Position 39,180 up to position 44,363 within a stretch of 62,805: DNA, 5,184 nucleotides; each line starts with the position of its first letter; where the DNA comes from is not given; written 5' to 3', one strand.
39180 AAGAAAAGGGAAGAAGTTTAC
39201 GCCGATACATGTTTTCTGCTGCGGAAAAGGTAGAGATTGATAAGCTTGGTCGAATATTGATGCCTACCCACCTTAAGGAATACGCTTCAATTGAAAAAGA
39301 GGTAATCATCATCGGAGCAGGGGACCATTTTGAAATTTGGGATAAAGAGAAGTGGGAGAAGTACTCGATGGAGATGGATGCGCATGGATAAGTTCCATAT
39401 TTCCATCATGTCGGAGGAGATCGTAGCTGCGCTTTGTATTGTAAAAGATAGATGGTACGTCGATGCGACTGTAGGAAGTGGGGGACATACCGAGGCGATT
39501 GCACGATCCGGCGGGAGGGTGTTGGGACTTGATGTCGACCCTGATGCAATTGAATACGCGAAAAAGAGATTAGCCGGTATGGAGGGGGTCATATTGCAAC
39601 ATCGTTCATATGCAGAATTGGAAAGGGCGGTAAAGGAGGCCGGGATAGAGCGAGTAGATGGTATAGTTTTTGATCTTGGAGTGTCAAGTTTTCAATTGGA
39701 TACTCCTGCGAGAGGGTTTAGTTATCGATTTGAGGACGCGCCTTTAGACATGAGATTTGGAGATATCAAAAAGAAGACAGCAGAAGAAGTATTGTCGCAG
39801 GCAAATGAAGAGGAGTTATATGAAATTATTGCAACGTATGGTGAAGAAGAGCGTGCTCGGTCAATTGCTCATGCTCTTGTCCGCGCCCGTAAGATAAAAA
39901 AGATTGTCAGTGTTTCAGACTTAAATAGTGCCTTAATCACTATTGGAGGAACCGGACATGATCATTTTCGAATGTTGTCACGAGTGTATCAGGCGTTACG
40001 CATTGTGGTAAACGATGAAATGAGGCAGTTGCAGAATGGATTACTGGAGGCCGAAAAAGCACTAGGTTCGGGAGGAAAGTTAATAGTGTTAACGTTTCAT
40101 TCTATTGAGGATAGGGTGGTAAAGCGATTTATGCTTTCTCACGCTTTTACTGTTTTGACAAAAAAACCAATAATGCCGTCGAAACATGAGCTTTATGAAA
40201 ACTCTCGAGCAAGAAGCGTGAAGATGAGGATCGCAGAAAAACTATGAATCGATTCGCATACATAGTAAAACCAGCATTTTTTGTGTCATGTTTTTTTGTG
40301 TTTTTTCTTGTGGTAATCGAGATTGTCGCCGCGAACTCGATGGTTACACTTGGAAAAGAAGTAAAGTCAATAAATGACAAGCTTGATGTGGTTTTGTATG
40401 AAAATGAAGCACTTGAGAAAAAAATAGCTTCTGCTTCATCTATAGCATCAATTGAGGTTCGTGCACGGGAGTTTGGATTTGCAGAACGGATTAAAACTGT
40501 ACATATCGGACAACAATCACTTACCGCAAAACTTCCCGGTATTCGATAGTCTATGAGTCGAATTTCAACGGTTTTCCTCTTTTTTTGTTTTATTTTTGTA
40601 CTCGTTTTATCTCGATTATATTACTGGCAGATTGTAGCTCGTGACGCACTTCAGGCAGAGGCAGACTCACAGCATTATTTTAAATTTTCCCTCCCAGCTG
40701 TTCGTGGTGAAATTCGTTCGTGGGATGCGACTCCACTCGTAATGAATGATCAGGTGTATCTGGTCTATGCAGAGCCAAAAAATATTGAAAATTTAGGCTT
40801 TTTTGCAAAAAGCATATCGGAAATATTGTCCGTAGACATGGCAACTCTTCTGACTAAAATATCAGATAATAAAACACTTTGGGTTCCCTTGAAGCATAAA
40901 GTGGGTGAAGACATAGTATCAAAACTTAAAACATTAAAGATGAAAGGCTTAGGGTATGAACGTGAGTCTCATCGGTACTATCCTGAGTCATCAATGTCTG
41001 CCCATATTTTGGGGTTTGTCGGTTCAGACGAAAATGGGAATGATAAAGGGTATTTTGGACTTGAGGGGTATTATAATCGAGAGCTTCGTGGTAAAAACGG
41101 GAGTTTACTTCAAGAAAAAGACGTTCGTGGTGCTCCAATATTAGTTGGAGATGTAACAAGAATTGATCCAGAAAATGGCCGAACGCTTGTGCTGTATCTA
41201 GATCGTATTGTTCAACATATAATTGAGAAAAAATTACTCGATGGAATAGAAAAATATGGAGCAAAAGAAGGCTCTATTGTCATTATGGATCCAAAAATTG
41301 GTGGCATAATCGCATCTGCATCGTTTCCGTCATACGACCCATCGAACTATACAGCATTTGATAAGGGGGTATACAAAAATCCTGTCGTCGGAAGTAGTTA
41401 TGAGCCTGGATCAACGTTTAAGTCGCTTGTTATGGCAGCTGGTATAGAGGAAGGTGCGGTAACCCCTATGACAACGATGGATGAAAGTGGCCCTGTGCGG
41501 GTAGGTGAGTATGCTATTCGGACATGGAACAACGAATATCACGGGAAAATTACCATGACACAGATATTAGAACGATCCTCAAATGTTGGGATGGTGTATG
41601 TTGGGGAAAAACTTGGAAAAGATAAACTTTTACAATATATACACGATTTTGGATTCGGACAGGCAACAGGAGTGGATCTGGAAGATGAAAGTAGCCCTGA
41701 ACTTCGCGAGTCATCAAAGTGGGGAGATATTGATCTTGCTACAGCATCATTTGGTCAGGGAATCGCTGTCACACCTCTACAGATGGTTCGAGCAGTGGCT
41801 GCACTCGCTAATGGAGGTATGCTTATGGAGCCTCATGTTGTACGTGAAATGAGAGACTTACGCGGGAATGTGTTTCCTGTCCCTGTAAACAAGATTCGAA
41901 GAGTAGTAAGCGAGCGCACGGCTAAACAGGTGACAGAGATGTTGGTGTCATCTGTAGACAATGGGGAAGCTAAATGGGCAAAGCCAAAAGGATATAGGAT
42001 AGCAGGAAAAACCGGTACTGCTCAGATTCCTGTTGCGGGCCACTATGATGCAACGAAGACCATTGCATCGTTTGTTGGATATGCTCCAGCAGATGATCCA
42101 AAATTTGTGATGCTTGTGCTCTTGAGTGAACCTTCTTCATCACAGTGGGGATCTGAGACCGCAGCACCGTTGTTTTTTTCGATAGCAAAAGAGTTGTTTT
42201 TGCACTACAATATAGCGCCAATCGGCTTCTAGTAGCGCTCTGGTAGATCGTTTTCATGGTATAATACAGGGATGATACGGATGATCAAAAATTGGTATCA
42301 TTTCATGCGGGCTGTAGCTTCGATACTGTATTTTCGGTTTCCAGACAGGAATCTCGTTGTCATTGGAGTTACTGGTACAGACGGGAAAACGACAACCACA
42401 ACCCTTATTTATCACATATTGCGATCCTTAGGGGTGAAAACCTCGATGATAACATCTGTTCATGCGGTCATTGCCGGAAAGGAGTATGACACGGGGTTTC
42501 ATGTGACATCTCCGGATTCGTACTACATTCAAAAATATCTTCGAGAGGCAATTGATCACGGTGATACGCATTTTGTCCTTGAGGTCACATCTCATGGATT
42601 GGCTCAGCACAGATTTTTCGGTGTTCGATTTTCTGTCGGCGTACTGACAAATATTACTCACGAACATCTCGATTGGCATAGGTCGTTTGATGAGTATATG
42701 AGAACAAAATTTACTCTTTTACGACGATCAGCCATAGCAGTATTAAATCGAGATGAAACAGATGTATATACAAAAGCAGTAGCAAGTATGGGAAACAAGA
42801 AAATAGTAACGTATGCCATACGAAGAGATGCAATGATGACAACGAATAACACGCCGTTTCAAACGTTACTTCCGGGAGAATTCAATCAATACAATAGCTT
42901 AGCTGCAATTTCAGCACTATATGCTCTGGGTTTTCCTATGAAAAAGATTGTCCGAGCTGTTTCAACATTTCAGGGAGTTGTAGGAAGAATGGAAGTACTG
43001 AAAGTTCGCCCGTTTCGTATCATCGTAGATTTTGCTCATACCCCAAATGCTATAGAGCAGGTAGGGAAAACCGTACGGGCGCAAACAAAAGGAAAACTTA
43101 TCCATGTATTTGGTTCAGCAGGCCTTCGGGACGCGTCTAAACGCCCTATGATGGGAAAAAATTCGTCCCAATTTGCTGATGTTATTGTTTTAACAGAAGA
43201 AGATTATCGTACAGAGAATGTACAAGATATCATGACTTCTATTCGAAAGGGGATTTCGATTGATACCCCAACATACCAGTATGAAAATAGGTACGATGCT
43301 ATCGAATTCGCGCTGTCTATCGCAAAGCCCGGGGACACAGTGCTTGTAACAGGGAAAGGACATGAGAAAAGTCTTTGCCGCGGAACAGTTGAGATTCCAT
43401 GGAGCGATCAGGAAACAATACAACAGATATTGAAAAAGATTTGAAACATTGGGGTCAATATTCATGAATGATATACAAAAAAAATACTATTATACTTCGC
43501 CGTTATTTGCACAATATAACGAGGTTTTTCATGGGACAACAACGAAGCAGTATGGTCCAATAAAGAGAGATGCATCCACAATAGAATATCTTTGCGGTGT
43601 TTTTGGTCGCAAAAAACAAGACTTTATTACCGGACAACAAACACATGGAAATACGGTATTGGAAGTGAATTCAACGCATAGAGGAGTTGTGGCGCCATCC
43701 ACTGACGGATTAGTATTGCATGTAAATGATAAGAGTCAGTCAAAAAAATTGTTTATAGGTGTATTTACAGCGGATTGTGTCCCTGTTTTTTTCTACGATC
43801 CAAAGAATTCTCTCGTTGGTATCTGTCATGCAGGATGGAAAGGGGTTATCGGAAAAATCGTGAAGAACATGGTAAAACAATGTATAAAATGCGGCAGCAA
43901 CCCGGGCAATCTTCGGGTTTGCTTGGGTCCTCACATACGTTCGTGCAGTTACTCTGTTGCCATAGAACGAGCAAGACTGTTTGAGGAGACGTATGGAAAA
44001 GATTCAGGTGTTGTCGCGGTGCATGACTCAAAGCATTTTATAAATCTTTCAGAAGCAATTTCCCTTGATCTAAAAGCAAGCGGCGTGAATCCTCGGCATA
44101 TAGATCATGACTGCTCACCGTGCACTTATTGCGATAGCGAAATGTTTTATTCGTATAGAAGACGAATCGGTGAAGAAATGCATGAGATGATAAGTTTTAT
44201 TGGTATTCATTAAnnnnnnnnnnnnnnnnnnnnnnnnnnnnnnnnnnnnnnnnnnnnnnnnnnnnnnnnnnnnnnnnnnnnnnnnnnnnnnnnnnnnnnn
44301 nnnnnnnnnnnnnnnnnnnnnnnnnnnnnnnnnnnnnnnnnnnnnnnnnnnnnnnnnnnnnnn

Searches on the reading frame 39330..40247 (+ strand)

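Call 70: search_protein_families(library=pfam, proteins=[window:39330-40247:+], max_evalue=0.0001)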
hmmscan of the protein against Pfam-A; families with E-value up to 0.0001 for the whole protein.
window:39330-40247:+ (305 aa): 2 families
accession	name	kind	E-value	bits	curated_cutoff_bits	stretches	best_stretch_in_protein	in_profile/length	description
PF01795.25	Methyltransf_5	-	1.3e-81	275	27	1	22-304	3-308/309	MraW methylase family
PF13649.12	Methyltransf_25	-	1.7e-05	25.8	27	1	45-98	3-59/97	Methyltransferase domain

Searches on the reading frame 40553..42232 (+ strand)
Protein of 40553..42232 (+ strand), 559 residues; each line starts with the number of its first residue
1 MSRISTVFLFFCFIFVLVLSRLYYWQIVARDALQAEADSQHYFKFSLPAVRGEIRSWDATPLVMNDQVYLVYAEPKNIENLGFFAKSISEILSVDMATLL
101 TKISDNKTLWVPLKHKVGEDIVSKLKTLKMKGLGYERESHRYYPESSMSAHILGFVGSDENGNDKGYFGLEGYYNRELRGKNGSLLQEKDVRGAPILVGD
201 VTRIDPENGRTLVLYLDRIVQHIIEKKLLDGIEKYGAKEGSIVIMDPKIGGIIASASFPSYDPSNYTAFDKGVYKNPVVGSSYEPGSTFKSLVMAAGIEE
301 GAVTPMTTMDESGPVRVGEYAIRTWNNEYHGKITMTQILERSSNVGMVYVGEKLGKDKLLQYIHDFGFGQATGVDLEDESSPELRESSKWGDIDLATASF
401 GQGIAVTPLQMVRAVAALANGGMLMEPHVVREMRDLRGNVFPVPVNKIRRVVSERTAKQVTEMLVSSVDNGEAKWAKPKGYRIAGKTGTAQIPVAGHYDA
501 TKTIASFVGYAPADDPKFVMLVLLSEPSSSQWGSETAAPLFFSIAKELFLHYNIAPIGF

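Call 70: search_protein_families(library=pfam, proteins=[window:40553-42232:+], max_evalue=0.0001)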
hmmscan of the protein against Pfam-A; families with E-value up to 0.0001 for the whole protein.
window:40553-42232:+ (559 aa): 2 families
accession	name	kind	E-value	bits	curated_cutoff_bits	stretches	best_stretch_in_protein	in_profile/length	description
PF00905.27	Transpeptidase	-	1.8e-77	260.9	22.1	1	240-544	1-297/299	Penicillin binding protein transpeptidase domain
PF03717.20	PBP_dimer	-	1.1e-16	62.2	24.4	1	47-196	2-176/180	Penicillin-binding Protein dimerisation domain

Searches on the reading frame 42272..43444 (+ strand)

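Call 70: search_protein_families(library=pfam, proteins=[window:42272-43444:+], max_evalue=0.0001)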
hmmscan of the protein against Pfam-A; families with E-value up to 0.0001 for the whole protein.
window:42272-43444:+ (390 aa): 2 families
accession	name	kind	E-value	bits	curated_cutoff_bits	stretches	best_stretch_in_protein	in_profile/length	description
PF08245.18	Mur_ligase_M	-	1.5e-35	123.4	24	1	33-215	1-199/200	Mur ligase middle domain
PF02875.26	Mur_ligase_C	-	1.2e-28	100.9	28.4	1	238-363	1-127/127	Mur ligase, glutamate ligase domain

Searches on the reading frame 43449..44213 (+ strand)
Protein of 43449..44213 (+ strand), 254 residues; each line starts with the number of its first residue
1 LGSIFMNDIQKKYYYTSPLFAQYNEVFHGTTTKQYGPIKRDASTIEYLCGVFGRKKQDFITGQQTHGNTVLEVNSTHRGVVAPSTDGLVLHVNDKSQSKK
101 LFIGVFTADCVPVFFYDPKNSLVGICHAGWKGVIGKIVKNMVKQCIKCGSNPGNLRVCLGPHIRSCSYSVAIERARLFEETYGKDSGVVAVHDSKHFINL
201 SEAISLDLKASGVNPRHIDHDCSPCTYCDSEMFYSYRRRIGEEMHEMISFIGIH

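Call 71: search_protein_families(library=pfam, proteins=[window:43449-44213:+], max_evalue=0.0001)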
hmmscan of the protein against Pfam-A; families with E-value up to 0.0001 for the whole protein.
window:43449-44213:+ (254 aa): 1 family
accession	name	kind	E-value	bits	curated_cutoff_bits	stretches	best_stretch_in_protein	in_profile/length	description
PF02578.20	Cu-oxidase_4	-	1.5e-46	159.2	22.9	1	46-251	33-237/238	Multi-copper polyphenol oxidoreductase laccase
